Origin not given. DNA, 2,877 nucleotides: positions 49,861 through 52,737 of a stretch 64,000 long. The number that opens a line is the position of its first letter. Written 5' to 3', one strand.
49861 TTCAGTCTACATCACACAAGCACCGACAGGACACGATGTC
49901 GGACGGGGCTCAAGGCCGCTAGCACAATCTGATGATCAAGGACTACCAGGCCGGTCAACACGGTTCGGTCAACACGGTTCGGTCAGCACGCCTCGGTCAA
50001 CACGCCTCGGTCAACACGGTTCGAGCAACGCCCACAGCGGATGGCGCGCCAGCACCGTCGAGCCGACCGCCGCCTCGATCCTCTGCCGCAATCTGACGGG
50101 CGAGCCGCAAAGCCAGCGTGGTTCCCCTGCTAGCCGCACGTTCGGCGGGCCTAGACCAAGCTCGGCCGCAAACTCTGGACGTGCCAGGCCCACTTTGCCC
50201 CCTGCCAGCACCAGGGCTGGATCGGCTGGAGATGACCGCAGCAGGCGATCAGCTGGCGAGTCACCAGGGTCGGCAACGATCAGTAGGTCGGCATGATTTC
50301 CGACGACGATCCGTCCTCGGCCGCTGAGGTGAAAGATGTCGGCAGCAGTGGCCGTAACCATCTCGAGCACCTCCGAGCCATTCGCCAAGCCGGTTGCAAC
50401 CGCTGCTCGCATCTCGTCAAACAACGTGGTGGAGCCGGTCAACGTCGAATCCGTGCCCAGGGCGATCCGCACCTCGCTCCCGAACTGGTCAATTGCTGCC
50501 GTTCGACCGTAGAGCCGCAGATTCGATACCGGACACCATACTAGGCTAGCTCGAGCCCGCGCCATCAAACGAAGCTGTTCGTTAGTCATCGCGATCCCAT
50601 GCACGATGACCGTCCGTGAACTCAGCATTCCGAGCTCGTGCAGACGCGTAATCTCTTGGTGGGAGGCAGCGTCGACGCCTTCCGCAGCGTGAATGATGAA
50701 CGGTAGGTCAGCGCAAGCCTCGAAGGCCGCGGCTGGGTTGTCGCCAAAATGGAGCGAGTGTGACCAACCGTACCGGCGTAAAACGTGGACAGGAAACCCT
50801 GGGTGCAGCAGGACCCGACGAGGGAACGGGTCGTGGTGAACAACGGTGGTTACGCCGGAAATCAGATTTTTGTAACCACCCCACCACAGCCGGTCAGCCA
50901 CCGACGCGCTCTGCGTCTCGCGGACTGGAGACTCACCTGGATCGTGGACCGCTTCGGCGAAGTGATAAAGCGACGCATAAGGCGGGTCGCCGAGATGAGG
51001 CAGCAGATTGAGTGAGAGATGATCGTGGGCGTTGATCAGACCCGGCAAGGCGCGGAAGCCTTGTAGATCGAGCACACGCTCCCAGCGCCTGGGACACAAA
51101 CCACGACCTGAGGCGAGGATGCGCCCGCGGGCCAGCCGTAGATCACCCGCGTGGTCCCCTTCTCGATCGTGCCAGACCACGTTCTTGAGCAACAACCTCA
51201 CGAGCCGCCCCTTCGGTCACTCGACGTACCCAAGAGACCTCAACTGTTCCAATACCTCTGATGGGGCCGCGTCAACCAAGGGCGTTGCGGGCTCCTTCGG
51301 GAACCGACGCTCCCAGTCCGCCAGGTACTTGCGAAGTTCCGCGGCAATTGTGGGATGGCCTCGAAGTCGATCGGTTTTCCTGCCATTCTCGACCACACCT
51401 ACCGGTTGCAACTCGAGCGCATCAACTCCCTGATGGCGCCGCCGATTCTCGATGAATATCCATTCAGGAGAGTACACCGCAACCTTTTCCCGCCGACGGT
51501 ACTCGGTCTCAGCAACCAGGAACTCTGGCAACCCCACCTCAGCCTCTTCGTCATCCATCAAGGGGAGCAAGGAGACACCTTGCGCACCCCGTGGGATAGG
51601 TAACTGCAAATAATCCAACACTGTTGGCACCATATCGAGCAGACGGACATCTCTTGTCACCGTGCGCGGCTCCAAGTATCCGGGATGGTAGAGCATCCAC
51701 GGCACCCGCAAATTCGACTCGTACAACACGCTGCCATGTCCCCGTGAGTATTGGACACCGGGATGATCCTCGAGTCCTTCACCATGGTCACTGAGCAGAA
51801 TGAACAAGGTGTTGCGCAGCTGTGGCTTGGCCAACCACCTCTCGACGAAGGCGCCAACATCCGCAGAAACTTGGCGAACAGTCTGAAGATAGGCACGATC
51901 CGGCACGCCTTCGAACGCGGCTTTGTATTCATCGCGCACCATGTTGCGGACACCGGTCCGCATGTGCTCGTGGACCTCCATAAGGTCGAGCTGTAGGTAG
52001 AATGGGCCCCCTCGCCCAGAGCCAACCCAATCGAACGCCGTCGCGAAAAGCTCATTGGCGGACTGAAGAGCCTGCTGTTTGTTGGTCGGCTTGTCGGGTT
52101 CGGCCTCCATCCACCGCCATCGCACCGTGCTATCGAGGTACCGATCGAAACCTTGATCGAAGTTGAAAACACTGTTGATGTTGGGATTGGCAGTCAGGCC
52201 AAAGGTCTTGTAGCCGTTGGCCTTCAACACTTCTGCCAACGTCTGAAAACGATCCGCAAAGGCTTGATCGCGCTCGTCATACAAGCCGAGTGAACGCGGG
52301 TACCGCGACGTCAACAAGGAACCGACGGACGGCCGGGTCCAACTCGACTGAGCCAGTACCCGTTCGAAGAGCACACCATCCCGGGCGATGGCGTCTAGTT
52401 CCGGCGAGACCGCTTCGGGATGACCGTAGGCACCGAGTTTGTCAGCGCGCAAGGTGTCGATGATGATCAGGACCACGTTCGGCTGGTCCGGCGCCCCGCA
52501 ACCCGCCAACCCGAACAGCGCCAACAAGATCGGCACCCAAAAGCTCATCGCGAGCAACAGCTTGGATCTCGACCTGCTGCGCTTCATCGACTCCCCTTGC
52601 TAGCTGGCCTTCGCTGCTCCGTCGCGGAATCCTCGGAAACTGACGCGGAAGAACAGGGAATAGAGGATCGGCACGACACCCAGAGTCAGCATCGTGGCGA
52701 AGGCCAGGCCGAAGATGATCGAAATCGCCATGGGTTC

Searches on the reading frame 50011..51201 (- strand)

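Call 47: search_protein_families(library=pfam, proteins=[window:50011-51201:-], max_evalue=0.00001)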
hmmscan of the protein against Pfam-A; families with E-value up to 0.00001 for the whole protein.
window:50011-51201:- (396 aa): 2 families
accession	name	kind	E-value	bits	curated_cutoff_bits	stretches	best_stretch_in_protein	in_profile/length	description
PF01979.26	Amidohydro_1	-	2.3e-17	63.7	25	1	175-314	169-321/345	Amidohydrolase family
PF07969.17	Amidohydro_3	-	3.9e-10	40.2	29.7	1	171-336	283-469/472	Amidohydrolase family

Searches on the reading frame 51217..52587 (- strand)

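Call 47: search_protein_families(library=pfam, proteins=[window:51217-52587:-], max_evalue=0.00001)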
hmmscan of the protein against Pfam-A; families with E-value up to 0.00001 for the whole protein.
window:51217-52587:- (456 aa): 3 families
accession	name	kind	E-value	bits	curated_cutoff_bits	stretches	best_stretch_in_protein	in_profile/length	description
PF00884.28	Sulfatase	-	1.2e-42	146.8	25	1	36-327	1-299/301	Sulfatase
PF16347.10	SGSH_C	-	7.4e-08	33.1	29.3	1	287-350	10-74/154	N-sulphoglucosamine sulphohydrolase, C-terminal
PF01663.27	Phosphodiest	-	2e-06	28.1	23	0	38-269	1-220/342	Type I phosphodiesterase / nucleotide pyrophosphatase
